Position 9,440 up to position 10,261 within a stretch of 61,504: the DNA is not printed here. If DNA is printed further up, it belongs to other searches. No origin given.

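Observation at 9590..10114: Cluster-situated NusG paralog directly upstream of a ~37 kb megasynthase gene block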

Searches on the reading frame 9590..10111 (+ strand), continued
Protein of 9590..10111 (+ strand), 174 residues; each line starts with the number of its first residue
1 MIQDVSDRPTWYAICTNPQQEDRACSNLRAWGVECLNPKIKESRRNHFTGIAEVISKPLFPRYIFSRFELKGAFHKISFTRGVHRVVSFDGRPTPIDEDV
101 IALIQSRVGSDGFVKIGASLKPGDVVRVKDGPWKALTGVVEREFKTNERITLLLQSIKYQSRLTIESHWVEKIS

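Call 75: find_encoding_contigs(protein=P0002, flank=6000, max_places=1)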
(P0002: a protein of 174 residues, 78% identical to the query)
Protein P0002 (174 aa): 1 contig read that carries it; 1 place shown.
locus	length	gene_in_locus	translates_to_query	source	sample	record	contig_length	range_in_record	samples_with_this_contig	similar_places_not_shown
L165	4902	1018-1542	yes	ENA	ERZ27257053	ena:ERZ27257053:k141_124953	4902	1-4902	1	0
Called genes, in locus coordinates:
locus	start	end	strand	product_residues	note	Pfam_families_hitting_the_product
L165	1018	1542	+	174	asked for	PF02357:NusG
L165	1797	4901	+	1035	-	?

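Call 86: search_protein_representatives(protein=window:9590-10111:+)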
Query: 174 residues. Proteins with E-value up to 0.001 (for the whole library): 6378; up to 1e-10: 1067; up to 1e-30: 56. The best 150 are listed.
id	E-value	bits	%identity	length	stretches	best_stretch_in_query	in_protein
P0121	4.4e-50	186.0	52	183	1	4-172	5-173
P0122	1.1e-48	181.5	48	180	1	3-173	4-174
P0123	6.2e-47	175.8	49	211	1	10-170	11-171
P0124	6.5e-44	165.9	47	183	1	7-174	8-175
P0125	1.1e-43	165.2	45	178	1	8-173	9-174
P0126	8.3e-43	162.3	43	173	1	4-168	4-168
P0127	1.1e-42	161.9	44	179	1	6-173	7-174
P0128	1.5e-42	161.5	42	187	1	2-173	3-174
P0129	2.7e-42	160.7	46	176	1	5-170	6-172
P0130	4.2e-42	160.0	50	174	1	8-173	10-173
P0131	5.0e-42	159.8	45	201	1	9-172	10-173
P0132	1.0e-41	158.8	44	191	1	3-172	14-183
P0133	4.7e-40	153.4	45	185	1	7-174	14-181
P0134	5.6e-40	153.1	47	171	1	7-173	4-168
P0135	7.3e-40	152.8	42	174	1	7-173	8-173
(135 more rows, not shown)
